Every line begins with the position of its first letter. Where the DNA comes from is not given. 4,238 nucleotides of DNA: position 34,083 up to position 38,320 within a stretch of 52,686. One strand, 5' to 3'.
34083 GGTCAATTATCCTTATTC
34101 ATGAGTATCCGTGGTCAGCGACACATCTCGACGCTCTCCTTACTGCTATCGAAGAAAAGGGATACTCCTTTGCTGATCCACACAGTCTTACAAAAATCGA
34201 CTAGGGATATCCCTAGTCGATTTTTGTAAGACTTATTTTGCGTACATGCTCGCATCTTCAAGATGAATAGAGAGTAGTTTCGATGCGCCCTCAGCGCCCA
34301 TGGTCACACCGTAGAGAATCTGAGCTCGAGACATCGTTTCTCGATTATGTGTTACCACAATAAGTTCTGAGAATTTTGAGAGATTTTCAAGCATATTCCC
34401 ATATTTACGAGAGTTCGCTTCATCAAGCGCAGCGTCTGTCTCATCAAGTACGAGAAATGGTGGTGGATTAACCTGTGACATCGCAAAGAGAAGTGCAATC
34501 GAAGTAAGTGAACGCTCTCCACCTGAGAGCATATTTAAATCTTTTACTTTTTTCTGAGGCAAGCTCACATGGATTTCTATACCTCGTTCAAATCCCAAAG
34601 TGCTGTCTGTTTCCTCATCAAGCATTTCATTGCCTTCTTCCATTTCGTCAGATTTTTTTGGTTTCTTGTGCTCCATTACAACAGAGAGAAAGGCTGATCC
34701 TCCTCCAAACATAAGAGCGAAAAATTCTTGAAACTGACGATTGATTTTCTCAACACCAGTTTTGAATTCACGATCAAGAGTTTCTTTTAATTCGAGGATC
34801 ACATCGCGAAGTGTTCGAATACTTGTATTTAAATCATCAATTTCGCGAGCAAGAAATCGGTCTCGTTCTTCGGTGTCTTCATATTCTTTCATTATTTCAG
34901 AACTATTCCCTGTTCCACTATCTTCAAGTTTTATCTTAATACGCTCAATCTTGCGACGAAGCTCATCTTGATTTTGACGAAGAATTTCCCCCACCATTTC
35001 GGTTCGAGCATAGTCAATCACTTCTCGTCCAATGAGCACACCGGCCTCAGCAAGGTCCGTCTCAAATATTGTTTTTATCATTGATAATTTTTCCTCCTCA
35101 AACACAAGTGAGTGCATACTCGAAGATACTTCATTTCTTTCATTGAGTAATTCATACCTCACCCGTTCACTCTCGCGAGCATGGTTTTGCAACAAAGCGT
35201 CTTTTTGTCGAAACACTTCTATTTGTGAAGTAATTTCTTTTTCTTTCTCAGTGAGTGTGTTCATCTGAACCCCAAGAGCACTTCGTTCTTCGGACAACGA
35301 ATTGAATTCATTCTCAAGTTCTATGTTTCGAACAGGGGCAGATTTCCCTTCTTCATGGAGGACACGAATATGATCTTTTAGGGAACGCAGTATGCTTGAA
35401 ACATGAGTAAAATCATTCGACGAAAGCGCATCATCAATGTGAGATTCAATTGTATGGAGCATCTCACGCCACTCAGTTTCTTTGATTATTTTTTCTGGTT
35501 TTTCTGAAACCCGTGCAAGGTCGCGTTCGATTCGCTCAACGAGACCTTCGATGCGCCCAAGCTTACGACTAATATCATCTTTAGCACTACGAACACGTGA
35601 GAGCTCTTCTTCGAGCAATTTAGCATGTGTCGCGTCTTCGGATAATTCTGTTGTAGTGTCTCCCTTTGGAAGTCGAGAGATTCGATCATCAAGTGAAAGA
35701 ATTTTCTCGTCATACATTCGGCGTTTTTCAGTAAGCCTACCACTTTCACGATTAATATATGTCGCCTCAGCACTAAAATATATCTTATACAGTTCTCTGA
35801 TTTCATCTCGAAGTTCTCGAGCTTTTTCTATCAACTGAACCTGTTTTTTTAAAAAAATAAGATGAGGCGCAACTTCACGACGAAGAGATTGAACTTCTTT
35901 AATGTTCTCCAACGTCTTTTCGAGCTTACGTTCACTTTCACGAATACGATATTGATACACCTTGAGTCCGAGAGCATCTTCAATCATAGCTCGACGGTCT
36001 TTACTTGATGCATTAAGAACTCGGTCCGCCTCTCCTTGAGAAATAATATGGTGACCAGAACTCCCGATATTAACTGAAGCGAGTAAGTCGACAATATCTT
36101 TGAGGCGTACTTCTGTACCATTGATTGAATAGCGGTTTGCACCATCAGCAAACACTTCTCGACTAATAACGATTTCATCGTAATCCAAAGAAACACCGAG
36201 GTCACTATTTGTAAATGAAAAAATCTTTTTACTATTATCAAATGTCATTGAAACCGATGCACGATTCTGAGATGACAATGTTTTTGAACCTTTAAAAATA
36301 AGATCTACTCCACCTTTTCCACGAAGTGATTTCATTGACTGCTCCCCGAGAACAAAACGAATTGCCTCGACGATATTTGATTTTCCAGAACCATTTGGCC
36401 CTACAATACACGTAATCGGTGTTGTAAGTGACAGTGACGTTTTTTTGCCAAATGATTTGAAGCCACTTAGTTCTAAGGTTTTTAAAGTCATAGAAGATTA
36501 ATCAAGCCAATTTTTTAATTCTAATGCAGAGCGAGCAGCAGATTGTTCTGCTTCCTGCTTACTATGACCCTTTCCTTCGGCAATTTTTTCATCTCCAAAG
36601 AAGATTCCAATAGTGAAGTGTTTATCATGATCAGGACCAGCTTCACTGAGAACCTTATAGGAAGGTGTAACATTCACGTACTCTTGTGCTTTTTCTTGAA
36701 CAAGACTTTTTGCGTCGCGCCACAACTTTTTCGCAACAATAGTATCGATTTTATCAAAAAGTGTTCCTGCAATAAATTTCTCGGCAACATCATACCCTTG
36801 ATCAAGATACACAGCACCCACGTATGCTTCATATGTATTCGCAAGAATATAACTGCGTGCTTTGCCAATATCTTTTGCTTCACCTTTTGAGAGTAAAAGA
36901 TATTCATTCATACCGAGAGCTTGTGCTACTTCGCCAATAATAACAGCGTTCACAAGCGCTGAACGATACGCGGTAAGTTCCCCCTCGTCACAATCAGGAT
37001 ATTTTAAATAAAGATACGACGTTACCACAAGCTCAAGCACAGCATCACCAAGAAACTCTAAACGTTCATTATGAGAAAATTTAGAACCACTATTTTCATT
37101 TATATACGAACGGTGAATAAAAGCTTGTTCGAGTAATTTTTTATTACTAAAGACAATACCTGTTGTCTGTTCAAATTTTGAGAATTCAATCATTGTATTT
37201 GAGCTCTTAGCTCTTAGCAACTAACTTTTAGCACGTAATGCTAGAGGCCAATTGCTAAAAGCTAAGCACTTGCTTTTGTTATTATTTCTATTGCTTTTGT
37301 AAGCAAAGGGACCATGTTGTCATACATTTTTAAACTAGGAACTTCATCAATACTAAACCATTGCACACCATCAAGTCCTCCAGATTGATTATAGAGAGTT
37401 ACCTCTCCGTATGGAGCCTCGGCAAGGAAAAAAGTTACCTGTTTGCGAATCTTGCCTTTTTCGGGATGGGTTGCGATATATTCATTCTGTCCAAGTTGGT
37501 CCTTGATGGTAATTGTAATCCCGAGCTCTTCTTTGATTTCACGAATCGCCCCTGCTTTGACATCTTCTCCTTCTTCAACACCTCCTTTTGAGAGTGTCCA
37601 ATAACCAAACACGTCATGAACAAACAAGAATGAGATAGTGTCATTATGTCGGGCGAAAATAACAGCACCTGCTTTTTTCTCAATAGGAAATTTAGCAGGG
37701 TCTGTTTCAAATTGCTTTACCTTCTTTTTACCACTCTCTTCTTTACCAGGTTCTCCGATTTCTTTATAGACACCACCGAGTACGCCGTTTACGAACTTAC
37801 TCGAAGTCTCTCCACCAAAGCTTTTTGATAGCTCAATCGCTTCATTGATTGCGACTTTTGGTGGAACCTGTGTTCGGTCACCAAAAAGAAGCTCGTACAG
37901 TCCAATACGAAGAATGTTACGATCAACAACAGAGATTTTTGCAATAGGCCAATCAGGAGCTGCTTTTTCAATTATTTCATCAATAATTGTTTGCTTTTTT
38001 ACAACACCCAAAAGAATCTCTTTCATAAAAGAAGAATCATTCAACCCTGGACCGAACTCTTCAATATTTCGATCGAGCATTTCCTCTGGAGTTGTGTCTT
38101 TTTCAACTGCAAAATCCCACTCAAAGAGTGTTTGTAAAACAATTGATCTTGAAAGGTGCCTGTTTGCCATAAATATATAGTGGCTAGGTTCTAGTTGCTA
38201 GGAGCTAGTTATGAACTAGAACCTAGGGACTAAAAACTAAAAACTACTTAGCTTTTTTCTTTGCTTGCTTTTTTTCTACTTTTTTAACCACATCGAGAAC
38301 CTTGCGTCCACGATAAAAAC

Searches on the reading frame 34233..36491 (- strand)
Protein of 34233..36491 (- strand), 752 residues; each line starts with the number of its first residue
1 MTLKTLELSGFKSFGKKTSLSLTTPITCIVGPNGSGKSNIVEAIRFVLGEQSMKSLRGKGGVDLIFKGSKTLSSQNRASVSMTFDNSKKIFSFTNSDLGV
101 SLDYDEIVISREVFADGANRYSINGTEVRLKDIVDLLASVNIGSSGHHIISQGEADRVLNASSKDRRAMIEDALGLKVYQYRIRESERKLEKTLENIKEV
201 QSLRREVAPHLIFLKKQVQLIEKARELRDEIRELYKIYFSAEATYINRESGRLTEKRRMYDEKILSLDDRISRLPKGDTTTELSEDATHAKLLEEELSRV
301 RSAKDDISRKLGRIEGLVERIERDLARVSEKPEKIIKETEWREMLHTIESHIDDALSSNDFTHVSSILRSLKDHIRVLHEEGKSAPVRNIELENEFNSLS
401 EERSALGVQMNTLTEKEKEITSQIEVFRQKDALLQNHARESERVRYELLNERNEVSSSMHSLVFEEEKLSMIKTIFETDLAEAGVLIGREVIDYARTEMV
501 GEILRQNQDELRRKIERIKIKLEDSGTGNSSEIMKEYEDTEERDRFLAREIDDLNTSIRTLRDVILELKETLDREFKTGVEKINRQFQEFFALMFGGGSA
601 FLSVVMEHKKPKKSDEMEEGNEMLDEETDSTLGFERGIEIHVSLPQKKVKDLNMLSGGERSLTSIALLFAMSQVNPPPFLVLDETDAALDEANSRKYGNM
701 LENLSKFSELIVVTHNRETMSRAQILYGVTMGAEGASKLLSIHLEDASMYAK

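Call 23: find_encoding_contigs(protein=window:34233-36491:-, flank=10000, max_places=6)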
Protein window:34233-36491:- (752 aa): 1 contig read that carries it; 1 place shown.
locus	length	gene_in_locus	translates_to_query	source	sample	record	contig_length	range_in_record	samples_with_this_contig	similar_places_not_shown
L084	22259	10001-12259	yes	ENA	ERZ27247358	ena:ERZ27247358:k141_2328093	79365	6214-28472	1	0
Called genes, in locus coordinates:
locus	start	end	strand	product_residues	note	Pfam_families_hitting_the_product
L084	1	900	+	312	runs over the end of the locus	-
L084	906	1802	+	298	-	-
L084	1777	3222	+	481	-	-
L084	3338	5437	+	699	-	PF02518:HATPase_c, PF00204:DNA_gyraseB, PF01751:Toprim, PF00986:DNA_gyraseB_C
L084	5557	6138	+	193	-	PF00293:NUDIX (weak)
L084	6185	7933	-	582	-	PF07973:tRNA_SAD (weak), PF00587:tRNA-synt_2b, PF03129:HGTP_anticodon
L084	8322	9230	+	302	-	PF01029:NusB, PF00293:NUDIX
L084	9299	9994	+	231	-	PF22935:RM44_endonuclase, PF14622:Ribonucleas_3_3, PF00636:Ribonuclease_3, PF00035:dsrm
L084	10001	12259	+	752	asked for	PF00005:ABC_tran (faint), PF02463:SMC_N, PF13175:AAA_15, PF13476:AAA_23, PF13304:AAA_21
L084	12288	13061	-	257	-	PF01522:Polysacc_deac_1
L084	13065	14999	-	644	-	PF08206:OB_RNB (faint), PF17849:OB_Dis3, PF17876:CSD2, PF00773:RNB, PF00575:S1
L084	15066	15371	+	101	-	PF00886:Ribosomal_S16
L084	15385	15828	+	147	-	PF13083:KH_KhpA-B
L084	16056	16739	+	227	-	PF01746:tRNA_m1G_MT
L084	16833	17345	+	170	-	-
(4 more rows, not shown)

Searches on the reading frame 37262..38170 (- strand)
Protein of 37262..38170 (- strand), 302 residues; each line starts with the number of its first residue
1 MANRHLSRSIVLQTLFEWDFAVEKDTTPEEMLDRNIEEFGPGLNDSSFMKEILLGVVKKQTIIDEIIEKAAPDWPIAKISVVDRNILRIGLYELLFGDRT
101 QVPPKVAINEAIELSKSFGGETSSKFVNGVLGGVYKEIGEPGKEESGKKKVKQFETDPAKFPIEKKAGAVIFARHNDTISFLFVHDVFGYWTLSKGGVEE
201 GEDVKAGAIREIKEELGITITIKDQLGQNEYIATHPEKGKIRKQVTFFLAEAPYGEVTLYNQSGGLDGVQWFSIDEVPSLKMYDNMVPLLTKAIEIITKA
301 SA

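Call 59: search_protein_families(library=pfam, proteins=[window:37262-38170:-], max_evalue=0.01)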
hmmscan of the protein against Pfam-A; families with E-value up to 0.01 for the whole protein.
window:37262-38170:- (302 aa): 2 families
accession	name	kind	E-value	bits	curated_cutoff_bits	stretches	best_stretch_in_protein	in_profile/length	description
PF01029.23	NusB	-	6.2e-34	117.7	23.1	1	7-136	3-133/133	NusB family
PF00293.34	NUDIX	-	2.9e-16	60.1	21.1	1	167-286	6-127/134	NUDIX domain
